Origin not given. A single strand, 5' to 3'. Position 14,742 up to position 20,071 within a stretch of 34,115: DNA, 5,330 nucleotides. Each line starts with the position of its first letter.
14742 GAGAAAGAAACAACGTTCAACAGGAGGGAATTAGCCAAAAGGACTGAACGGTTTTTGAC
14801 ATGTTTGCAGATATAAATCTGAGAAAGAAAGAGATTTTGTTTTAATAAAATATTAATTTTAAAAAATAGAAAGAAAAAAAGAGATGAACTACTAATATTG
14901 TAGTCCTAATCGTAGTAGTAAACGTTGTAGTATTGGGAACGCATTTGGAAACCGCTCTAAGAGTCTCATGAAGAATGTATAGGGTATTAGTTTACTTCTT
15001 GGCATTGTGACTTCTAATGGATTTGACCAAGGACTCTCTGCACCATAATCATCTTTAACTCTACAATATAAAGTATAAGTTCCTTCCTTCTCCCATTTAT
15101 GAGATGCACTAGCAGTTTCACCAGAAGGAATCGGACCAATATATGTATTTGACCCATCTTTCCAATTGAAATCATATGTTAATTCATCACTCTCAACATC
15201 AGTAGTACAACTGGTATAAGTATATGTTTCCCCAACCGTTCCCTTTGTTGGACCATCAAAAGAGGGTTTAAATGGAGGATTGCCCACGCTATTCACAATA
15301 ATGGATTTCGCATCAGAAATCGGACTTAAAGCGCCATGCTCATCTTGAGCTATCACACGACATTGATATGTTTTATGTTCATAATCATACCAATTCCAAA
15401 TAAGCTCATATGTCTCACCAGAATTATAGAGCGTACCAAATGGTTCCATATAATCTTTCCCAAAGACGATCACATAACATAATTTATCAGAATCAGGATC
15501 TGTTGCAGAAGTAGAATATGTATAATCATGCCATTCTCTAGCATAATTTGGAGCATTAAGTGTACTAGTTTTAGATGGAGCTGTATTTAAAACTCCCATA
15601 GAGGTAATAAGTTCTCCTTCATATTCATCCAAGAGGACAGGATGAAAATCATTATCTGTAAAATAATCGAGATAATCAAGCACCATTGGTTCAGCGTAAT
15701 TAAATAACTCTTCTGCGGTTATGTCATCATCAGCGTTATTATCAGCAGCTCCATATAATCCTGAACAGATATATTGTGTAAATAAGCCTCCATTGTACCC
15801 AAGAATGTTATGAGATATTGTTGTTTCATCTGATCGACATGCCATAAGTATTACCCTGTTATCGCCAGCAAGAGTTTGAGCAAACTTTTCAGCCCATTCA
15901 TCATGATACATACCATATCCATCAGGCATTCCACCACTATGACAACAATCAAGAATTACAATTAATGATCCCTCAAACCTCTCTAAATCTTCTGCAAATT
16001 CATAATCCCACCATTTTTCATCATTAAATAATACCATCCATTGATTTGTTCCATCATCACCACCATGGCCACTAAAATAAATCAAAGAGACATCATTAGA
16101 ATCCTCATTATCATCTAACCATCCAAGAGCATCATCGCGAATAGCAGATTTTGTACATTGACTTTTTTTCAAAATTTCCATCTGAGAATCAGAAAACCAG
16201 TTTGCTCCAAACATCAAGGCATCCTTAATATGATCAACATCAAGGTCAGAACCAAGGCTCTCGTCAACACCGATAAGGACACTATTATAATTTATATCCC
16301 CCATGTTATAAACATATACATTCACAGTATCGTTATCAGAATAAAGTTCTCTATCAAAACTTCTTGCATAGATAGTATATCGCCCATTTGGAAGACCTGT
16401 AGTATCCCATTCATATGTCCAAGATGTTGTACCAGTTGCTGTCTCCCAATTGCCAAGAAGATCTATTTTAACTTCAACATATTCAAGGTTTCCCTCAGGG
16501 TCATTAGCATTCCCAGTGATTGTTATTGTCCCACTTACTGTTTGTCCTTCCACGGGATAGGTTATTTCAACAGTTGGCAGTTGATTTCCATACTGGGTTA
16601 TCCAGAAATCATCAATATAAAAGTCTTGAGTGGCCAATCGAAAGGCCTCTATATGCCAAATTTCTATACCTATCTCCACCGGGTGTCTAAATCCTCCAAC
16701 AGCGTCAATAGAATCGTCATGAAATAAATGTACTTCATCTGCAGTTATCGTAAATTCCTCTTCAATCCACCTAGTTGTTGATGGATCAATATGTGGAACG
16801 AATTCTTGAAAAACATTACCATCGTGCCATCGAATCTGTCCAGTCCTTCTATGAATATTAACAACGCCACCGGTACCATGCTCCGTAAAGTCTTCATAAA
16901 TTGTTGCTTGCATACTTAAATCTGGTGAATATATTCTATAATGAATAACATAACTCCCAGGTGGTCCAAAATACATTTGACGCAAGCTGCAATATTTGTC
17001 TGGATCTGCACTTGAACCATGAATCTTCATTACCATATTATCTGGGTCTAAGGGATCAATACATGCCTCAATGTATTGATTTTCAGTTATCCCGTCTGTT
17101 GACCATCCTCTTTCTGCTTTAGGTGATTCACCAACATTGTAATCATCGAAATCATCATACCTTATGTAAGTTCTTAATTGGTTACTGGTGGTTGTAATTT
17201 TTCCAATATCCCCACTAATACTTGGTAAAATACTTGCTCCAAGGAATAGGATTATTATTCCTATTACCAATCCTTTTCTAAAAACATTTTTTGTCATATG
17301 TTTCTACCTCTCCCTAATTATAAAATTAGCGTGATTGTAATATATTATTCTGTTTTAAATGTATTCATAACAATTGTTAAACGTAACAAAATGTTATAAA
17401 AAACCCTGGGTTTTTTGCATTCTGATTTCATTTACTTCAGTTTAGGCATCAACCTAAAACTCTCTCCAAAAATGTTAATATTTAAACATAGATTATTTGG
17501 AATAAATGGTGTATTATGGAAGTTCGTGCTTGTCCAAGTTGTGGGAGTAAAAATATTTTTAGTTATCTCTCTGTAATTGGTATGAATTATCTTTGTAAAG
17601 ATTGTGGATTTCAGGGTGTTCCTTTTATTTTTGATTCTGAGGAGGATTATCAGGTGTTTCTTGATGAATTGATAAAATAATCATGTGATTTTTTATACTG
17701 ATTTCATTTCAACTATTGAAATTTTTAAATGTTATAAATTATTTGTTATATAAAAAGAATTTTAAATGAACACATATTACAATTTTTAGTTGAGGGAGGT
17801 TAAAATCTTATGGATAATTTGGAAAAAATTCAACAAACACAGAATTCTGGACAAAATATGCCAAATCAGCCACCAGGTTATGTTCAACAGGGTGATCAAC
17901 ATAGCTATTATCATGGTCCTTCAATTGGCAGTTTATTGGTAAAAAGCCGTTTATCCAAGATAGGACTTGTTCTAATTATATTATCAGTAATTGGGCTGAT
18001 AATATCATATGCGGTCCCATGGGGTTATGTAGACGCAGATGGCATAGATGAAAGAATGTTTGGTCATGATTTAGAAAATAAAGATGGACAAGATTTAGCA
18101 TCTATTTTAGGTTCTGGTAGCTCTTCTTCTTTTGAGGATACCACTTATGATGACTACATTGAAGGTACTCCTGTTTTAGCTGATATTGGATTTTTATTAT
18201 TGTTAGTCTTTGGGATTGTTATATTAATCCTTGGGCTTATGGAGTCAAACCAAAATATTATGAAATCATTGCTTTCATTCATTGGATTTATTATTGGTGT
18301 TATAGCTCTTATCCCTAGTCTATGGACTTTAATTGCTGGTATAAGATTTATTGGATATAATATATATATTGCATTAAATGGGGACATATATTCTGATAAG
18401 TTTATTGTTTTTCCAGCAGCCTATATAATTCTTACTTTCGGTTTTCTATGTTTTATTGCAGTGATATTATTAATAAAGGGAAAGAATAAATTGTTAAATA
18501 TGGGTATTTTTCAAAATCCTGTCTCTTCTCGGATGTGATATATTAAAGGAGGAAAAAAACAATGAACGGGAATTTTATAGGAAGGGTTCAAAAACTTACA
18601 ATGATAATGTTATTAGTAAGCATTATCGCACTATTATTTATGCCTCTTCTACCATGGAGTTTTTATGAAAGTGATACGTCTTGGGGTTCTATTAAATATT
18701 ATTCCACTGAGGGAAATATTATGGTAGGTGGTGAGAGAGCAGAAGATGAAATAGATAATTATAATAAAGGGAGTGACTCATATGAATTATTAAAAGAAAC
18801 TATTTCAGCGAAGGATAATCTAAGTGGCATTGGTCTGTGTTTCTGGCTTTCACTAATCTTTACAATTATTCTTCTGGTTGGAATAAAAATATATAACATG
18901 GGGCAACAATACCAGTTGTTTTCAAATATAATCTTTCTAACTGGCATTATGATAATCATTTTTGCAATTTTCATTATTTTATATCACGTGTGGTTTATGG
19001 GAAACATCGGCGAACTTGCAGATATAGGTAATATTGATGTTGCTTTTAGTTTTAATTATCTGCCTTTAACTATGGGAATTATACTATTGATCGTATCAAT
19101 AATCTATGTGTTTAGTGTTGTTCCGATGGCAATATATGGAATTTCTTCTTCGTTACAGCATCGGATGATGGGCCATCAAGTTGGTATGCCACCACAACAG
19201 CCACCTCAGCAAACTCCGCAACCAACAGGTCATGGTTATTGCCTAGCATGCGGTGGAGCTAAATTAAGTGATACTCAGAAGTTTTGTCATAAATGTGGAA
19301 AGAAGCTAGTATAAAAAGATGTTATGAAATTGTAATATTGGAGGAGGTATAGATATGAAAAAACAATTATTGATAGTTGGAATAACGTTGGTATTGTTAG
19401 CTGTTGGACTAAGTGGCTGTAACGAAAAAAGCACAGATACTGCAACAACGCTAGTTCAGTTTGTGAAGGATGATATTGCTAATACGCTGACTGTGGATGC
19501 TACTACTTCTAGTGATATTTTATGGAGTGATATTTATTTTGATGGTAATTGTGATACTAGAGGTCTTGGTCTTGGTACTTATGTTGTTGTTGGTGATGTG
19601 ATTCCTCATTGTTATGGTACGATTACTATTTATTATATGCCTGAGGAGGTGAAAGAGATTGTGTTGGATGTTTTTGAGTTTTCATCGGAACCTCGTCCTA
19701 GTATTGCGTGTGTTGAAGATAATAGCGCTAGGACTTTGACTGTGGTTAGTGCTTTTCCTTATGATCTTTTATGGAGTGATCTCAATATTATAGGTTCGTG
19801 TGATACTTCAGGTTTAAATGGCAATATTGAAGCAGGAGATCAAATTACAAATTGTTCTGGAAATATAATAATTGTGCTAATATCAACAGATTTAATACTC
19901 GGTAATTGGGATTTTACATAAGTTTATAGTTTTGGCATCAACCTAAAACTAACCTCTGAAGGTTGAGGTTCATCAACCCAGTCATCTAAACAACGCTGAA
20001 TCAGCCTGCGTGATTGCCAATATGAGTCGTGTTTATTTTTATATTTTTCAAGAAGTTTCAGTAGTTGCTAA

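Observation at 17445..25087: Three-unit array of surface-protein cassettes sharing a conserved head (promoter, leader, signal peptide) and a conserved tail motif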

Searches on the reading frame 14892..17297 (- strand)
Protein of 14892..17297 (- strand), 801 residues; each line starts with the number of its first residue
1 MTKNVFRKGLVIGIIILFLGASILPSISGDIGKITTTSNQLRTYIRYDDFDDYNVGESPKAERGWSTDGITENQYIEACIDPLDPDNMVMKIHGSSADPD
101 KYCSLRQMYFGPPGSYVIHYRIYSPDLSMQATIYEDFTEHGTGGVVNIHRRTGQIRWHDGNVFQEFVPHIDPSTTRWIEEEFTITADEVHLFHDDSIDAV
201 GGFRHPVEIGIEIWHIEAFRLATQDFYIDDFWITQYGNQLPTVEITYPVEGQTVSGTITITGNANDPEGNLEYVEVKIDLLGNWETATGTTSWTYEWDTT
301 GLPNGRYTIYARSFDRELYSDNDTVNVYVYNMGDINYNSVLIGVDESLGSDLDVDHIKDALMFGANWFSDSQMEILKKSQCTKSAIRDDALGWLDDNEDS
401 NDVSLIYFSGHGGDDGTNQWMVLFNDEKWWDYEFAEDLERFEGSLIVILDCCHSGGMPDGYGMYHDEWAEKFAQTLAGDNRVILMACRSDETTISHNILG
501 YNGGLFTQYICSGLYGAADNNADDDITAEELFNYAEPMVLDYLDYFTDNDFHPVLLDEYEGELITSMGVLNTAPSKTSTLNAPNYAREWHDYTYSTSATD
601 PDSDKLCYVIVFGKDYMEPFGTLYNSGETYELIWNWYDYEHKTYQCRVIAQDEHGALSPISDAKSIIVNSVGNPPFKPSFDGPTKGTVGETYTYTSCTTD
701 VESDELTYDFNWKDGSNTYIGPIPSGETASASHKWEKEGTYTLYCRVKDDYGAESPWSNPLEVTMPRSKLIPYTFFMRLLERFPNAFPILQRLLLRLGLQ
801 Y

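Call 9: search_protein_families(library=pfam, proteins=[window:14892-17297:-], max_evalue=0.01)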
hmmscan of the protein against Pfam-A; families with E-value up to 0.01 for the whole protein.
window:14892-17297:- (801 aa): 6 families
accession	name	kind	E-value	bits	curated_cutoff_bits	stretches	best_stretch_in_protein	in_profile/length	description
PF17957.7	Big_7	-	1e-14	55.3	24.1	1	241-311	1-70/70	Bacterial Ig domain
PF00656.27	Peptidase_C14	-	3.1e-10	40.6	21.4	1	349-519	21-196/233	Caspase domain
PF18911.6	PKD_4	-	5.3e-07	30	27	1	680-762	8-82/85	PKD domain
PF00801.26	PKD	-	0.00019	21.8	23.5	1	687-755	12-73/80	PKD domain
PF10648.15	Gmad2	-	0.0025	18.5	25.7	1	243-273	2-32/86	Immunoglobulin-like domain of bacterial spore germination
PF00028.23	Cadherin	-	0.0051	17.6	28.8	0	112-156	10-54/93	Cadherin domain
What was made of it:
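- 14892..17297 (-): 801-aa secreted caspase-like (Peptidase_C14) protein with Big_7 and PKD domains. It is the cargo between the solo core and D3 copy 1, in the HTH direction. Call 9.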

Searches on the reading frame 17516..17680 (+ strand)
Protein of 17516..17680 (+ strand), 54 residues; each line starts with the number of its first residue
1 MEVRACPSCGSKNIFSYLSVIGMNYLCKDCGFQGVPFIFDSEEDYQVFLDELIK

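Call 9: search_protein_families(library=pfam, proteins=[window:17516-17680:+], max_evalue=0.01)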
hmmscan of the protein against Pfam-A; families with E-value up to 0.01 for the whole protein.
window:17516-17680:+ (54 aa): 5 families
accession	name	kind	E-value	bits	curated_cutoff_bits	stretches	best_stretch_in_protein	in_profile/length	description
PF13451.12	zf_Tbcl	-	0.0031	17.9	24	0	24-43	4-20/48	Probable treble clef domain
PF14354.12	Lar_restr_allev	-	0.0041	17.8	28.6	1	2-42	2-42/58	Restriction alleviation protein Lar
PF24463.1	DUF7577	-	0.0085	16.1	28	0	2-13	1-12/27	Domain of unknown function (DUF7577)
PF09723.15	Zn_ribbon_8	-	0.009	16.5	34.4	0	4-13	27-36/41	Zinc ribbon domain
PF12760.12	Zn_ribbon_IS1595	-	0.0092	16.4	25.4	0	4-31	19-44/46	Transposase zinc-ribbon domain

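Call 39: search_protein_families(library=phrogs, proteins=[window:17516-17680:+], max_evalue=0.01)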
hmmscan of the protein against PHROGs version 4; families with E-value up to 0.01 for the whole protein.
window:17516-17680:+ (54 aa): 5 families
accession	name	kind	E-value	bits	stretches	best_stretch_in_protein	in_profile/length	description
phrog_28897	-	unknown function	2.3e-05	25.5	1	4-47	9-54/68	-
phrog_5048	-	unknown function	0.0004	21.2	1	5-31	12-37/52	-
phrog_17723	-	unknown function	0.00086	20.3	0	6-15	7-17/47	-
phrog_5602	-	unknown function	0.0013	19.3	1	6-31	21-49/60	-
phrog_2945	-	unknown function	0.0064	17.3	1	2-32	8-40/68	-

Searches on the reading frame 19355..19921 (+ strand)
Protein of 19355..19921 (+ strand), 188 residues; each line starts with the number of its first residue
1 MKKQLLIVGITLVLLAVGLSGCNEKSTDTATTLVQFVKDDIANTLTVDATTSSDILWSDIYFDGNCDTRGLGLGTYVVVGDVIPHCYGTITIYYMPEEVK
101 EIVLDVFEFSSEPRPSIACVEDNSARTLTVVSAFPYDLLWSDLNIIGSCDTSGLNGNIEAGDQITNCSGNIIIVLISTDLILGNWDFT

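Call 9: search_protein_families(library=pfam, proteins=[window:19355-19921:+], max_evalue=0.01)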
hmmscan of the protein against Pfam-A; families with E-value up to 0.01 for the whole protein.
window:19355-19921:+ (188 aa): 0 families

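Call 39: search_protein_families(library=phrogs, proteins=[window:19355-19921:+], max_evalue=0.01)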
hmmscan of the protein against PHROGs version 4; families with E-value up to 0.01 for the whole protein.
window:19355-19921:+ (188 aa): 1 family
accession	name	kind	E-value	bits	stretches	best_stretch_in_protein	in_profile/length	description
phrog_2316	-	unknown function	0.0031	18.3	1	1-27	1-27/191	-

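Call 40: search_protein_families(library=ncbifam, proteins=[window:19355-19921:+], max_evalue=0.01)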
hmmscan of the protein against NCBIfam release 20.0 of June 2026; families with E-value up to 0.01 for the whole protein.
window:19355-19921:+ (188 aa): 0 families
